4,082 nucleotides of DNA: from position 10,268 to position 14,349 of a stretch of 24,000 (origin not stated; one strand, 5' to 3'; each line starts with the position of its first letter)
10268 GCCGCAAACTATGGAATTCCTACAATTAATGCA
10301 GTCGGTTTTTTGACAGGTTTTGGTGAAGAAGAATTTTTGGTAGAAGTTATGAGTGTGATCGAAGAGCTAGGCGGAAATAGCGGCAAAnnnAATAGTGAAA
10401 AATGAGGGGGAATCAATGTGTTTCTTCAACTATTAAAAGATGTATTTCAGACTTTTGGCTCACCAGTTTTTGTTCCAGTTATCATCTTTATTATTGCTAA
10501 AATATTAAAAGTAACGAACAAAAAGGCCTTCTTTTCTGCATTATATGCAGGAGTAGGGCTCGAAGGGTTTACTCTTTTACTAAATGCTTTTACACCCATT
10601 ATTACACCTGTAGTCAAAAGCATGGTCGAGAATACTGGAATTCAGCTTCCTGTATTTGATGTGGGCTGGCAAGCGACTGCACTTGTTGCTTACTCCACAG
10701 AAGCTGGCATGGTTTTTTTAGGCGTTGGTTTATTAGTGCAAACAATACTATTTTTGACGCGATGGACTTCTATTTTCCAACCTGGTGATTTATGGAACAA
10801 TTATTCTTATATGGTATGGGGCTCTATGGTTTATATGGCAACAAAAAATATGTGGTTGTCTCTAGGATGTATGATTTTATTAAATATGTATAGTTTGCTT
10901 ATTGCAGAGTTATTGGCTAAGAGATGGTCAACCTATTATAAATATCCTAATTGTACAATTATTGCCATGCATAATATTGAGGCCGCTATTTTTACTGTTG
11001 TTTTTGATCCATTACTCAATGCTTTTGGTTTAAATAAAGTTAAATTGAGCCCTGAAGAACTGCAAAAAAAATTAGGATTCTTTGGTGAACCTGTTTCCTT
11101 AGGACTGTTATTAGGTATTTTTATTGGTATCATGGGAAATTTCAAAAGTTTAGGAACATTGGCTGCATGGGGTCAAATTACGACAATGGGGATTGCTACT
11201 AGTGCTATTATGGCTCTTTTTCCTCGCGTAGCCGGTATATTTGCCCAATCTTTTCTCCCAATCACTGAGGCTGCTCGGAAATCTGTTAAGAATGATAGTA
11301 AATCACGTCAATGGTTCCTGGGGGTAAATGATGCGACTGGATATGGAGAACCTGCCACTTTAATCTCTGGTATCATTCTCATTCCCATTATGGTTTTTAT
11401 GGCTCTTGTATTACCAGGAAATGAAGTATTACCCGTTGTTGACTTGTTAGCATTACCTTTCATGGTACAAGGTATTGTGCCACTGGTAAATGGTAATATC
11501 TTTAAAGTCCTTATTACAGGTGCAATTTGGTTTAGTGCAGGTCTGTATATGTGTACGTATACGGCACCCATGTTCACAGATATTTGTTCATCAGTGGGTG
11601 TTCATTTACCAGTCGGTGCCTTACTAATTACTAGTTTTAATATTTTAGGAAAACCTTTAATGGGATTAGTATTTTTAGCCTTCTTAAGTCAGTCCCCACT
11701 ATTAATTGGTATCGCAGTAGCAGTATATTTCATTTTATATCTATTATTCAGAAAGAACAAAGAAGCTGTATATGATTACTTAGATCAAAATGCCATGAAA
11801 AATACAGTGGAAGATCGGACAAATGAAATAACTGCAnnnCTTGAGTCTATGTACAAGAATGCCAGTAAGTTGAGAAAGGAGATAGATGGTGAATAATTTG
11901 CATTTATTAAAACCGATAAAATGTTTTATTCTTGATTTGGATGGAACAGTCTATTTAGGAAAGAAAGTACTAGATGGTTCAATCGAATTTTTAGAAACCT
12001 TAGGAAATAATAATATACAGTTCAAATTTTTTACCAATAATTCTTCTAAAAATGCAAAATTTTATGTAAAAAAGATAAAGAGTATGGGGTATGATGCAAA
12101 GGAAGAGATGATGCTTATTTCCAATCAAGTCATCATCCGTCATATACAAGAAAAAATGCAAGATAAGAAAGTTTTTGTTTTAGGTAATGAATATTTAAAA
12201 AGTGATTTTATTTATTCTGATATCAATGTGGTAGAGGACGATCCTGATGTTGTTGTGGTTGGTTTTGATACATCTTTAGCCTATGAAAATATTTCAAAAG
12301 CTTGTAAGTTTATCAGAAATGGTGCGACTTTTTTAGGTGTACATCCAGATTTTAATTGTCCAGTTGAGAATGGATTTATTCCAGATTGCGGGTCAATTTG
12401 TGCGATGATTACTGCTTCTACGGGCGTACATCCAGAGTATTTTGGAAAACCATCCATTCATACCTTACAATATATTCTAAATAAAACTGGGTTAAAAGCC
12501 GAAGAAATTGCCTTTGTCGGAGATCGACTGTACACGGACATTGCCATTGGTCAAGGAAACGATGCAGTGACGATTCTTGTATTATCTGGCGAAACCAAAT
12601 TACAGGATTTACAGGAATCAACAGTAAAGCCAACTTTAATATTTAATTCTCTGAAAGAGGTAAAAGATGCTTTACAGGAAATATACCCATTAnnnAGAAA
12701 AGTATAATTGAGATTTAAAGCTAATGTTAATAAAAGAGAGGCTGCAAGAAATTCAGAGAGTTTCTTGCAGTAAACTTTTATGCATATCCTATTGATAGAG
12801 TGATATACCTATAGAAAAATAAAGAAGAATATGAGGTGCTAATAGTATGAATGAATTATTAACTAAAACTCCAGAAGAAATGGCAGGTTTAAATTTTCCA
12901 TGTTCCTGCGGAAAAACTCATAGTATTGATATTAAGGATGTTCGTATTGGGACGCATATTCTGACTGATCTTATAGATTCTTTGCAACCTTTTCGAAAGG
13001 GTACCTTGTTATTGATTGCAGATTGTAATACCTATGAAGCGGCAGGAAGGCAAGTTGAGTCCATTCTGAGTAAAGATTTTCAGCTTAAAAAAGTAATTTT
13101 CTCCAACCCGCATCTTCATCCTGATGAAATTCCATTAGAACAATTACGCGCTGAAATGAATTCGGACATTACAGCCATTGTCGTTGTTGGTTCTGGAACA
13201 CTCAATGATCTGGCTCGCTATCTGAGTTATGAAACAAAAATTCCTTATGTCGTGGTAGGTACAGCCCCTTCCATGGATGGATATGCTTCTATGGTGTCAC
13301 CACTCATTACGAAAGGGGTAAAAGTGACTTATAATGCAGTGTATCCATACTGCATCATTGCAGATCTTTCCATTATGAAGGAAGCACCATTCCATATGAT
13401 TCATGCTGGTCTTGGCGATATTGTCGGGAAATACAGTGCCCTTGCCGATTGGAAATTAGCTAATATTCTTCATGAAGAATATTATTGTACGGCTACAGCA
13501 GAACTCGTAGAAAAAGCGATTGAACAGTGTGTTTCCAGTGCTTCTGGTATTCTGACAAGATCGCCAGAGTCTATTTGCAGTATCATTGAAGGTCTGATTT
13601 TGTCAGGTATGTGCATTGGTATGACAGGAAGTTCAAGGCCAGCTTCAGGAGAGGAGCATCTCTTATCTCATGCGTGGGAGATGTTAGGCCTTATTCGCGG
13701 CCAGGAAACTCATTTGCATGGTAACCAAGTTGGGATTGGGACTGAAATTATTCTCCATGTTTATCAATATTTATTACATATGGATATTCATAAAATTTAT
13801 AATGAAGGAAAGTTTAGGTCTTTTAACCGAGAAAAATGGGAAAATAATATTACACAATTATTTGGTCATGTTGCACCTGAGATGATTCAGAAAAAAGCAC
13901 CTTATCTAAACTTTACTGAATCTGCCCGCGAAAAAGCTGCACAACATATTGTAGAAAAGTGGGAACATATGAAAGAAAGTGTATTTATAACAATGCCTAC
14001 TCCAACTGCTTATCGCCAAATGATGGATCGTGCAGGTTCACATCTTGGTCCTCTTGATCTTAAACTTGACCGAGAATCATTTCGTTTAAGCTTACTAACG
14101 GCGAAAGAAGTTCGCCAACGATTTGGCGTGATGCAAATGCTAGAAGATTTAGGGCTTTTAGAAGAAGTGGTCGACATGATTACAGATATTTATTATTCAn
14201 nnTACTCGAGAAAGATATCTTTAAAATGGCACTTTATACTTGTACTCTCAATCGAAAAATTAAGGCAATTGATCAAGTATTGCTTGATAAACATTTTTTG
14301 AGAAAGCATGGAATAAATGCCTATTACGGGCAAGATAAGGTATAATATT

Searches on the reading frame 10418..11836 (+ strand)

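Call 16: search_protein_families(library=pfam, proteins=[window:10418-11836:+], max_evalue=0.0001)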
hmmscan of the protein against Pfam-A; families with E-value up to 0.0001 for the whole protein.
window:10418-11836:+ (473 aa): 1 family
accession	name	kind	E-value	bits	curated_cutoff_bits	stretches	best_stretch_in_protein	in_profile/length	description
PF03611.19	EIIC-GAT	-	1.5e-66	225.5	24.2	1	14-396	5-390/394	PTS system sugar-specific permease component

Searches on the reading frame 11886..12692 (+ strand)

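Call 16: search_protein_families(library=pfam, proteins=[window:11886-12692:+], max_evalue=0.0001)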
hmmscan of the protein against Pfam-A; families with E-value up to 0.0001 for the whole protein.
window:11886-12692:+ (269 aa): 4 families
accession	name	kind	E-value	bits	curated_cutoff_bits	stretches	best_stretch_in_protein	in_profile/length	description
PF13344.12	Hydrolase_6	-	4.3e-23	81.7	27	1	14-108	1-95/101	Haloacid dehalogenase-like hydrolase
PF13242.12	Hydrolase_like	-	1.3e-17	63.8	22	1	186-258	2-74/75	HAD-hyrolase-like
PF00702.32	Hydrolase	-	2.3e-12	48.1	26.4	1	11-222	1-187/191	haloacid dehalogenase-like hydrolase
PF13419.12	HAD_2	-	3.3e-06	27.8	23.8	0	186-227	133-173/178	Haloacid dehalogenase-like hydrolase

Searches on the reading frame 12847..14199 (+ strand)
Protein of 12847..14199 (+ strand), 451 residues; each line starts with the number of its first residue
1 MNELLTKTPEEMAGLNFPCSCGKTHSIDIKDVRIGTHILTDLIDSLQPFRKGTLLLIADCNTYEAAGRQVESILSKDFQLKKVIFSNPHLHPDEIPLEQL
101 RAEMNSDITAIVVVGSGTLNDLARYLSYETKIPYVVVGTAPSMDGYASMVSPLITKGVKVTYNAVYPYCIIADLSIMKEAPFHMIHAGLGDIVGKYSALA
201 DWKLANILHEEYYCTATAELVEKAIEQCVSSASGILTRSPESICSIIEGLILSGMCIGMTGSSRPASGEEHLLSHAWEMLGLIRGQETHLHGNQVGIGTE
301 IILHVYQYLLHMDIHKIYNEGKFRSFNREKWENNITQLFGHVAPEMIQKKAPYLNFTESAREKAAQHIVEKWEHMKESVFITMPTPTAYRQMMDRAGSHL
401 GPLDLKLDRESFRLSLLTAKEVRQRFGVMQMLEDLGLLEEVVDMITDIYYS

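Call 16: search_protein_families(library=pfam, proteins=[window:12847-14199:+], max_evalue=0.0001)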
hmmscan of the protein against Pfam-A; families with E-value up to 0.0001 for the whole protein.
window:12847-14199:+ (451 aa): 2 families
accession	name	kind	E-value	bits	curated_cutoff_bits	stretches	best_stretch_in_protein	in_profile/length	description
PF13685.12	Fe-ADH_2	-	5.9e-30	104.7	28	1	42-181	13-149/149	Iron-containing alcohol dehydrogenase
PF00465.25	Fe-ADH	-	4.8e-05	23.4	31.3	1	32-173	4-167/168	Iron-containing alcohol dehydrogenase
